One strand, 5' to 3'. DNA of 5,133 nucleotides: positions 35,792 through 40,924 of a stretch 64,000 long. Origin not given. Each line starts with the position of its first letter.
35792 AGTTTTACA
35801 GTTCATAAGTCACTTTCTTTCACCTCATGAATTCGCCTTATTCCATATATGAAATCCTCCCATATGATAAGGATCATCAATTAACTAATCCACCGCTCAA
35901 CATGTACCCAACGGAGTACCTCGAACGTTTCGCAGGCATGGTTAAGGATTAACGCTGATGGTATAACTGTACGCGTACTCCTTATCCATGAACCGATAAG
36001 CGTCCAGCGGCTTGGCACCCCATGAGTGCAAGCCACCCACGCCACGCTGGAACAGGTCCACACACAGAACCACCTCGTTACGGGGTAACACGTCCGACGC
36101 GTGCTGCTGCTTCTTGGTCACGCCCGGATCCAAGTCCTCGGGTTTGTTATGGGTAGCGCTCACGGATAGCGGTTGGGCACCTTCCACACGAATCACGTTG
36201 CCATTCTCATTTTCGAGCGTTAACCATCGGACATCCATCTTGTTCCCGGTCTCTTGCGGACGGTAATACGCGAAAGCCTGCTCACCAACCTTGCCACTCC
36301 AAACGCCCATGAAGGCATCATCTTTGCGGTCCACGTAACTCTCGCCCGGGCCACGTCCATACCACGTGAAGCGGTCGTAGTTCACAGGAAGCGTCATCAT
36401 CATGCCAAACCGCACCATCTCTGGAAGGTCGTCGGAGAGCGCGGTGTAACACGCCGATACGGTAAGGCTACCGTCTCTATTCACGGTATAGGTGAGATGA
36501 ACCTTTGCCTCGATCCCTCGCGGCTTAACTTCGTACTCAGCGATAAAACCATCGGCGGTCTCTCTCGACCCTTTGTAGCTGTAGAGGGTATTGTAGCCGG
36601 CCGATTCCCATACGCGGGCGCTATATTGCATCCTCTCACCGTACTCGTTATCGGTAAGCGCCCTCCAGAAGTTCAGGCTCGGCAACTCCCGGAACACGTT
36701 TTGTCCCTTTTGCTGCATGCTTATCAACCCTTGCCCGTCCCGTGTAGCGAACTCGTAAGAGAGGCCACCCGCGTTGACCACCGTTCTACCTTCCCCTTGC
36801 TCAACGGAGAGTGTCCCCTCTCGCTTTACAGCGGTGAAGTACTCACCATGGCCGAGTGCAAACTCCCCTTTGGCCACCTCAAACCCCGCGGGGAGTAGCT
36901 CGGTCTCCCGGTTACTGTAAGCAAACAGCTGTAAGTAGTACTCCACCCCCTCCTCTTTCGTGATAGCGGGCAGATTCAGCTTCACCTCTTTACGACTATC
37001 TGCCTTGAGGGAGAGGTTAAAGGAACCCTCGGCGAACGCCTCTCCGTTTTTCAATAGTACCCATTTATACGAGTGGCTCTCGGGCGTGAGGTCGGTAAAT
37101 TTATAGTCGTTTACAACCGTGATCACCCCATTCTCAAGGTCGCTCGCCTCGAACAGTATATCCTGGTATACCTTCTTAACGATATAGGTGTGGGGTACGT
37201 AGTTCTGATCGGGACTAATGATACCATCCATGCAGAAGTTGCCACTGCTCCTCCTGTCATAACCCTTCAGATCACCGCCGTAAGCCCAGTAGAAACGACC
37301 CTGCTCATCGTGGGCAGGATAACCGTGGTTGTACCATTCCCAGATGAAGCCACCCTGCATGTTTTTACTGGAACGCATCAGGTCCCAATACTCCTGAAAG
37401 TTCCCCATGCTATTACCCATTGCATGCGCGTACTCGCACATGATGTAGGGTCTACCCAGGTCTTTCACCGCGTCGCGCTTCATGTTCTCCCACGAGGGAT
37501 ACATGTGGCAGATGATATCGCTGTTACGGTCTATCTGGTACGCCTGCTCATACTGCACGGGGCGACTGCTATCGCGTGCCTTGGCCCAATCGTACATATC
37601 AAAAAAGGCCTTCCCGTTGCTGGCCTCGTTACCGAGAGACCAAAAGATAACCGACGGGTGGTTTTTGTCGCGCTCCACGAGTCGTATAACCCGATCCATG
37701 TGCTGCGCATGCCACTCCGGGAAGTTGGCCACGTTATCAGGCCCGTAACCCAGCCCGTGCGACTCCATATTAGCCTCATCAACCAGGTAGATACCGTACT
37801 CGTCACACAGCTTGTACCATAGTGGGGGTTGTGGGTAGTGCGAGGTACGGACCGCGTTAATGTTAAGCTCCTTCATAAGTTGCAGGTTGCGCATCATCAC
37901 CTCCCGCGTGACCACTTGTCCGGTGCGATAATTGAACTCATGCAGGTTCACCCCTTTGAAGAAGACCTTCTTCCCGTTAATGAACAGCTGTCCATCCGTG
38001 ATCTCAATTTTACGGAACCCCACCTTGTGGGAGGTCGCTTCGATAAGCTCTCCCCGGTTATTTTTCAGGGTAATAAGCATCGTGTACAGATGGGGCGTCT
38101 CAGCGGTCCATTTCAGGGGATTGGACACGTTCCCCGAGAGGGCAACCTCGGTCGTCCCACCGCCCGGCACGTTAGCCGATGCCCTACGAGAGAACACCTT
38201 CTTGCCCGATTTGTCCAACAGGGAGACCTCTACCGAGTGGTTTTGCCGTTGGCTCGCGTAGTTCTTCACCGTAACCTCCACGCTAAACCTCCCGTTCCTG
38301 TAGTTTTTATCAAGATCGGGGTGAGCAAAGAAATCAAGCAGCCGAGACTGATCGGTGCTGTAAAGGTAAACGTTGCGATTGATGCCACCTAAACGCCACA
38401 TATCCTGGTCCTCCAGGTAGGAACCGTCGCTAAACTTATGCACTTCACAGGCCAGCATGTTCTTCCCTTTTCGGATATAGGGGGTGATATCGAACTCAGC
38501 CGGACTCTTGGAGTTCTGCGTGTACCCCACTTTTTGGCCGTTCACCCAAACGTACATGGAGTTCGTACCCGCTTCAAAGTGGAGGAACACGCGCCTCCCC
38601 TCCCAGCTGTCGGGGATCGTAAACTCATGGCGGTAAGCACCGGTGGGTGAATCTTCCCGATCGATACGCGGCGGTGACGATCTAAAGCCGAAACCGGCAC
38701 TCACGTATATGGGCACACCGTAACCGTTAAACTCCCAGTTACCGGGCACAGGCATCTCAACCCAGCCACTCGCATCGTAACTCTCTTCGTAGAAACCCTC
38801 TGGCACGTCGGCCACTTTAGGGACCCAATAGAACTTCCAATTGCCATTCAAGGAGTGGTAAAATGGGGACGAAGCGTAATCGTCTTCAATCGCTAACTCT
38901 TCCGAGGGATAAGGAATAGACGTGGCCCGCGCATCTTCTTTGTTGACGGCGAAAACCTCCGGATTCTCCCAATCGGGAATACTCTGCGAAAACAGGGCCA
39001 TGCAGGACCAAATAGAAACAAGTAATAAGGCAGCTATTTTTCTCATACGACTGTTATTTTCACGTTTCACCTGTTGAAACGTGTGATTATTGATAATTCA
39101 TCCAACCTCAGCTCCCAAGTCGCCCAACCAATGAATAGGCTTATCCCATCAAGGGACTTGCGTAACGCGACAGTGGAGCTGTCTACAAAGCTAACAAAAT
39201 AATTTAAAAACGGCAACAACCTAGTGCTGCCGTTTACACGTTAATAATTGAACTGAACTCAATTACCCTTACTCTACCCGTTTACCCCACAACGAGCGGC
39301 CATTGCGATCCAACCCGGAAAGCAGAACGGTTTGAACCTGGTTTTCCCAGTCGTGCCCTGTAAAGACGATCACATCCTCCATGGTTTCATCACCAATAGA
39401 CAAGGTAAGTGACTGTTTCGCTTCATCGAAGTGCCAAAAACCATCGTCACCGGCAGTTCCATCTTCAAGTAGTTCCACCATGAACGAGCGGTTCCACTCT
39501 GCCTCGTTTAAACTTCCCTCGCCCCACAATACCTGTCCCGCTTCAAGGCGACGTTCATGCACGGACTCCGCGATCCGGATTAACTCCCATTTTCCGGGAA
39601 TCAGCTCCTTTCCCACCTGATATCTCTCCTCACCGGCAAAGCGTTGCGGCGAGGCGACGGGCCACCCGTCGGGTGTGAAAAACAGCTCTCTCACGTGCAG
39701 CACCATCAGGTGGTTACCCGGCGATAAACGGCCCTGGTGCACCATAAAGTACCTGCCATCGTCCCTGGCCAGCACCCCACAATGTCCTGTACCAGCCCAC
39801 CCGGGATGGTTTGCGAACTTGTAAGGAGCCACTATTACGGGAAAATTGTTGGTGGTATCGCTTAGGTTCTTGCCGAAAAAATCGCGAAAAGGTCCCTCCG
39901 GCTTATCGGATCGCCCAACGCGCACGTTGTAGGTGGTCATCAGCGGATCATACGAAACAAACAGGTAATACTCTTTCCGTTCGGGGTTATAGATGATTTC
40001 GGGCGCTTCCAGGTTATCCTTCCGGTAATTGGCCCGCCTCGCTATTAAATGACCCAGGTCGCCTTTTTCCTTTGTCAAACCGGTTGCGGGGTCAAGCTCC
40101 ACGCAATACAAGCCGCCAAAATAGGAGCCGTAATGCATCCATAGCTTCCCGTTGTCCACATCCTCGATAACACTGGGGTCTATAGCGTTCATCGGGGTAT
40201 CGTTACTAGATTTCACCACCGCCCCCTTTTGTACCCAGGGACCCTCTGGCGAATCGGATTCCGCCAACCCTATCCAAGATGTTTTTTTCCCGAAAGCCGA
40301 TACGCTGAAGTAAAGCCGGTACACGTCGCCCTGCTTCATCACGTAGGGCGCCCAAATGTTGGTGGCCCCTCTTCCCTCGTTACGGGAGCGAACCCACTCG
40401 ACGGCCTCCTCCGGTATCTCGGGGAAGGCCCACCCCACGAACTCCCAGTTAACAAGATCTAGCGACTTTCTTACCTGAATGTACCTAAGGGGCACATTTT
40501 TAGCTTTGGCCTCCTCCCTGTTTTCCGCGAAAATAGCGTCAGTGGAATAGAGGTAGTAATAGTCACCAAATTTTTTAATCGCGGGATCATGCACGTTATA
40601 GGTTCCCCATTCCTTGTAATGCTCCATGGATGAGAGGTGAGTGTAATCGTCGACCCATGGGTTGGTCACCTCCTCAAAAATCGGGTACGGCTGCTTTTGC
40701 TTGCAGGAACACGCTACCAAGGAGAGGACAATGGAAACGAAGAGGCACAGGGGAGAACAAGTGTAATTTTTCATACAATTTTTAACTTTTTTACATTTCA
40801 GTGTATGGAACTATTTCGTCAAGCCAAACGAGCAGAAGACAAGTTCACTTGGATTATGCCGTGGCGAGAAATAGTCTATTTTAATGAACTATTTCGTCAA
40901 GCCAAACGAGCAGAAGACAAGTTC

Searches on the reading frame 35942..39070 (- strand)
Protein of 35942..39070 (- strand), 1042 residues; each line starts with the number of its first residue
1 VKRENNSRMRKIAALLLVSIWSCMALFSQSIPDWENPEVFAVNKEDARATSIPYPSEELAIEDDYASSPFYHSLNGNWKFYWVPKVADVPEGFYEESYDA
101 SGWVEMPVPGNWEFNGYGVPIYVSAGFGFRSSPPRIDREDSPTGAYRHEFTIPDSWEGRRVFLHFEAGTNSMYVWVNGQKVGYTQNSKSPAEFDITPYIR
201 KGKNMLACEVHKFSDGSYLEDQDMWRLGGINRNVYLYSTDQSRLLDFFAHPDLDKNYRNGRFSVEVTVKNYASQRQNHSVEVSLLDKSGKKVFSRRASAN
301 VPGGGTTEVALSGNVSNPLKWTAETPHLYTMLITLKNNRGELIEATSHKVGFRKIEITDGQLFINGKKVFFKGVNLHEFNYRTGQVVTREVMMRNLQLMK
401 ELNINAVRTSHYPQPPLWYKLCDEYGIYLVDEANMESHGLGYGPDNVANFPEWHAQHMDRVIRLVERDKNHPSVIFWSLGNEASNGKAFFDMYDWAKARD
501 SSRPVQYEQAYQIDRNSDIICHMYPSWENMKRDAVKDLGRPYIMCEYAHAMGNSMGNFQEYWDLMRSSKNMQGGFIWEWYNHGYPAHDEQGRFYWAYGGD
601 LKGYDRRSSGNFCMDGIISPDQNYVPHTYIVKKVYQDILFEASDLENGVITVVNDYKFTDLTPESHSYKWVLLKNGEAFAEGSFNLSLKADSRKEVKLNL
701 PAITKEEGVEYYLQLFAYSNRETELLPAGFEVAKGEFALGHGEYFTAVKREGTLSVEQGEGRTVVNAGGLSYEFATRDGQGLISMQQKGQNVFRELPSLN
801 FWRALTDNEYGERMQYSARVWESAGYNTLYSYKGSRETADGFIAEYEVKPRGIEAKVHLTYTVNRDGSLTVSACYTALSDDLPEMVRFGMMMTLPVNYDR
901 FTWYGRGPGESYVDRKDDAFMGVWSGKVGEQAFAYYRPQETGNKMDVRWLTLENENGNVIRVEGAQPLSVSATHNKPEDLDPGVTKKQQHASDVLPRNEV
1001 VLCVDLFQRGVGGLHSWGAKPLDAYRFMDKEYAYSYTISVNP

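Call 6: search_protein_families(library=pfam, proteins=[window:35942-39070:-])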
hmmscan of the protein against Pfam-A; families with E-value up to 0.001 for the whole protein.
window:35942-39070:- (1042 aa): 7 families
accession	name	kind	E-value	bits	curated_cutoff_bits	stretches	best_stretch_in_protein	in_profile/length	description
PF02836.23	Glyco_hydro_2_C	-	2.2e-91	306.6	21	1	355-638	1-300/302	Glycosyl hydrolases family 2, TIM barrel domain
PF02929.23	Bgal_small_N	-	5.3e-65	220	25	1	768-1038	3-248/248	Beta galactosidase small chain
PF02837.24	Glyco_hydro_2_N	-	1.1e-39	136.6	28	1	72-239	2-168/169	Glycosyl hydrolases family 2, sugar binding domain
PF00703.27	Glyco_hydro_2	-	1.7e-19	71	23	1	244-353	3-109/109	Glycosyl hydrolases family 2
PF16353.11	LacZ_4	-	1.8e-16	60.6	27.3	1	650-739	1-86/87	Beta-galactosidase, domain 4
PF22666.2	Glyco_hydro_2_N2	-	3.8e-07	30.7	27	1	145-212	51-119/167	Glycosyl hydrolase 2 galactose-binding domain-like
PF21467.3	BetaGal_gal-bd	-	0.00016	22.1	27.3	0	146-191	4-47/62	Beta-galactosidase, galactose-binding domain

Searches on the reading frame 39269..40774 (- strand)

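Call 6: search_protein_families(library=pfam, proteins=[window:39269-40774:-])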
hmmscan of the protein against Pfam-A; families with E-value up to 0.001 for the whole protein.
window:39269-40774:- (501 aa): 2 families
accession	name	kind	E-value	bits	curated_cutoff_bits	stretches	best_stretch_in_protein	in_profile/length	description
PF04616.20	Glyco_hydro_43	-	9.7e-37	127.3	32.2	1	60-372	9-288/288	Glycosyl hydrolases family 43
PF16369.11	GH43_C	-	1e-13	52.1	23.4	1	376-497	1-100/100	C-terminal lipocalin-like domain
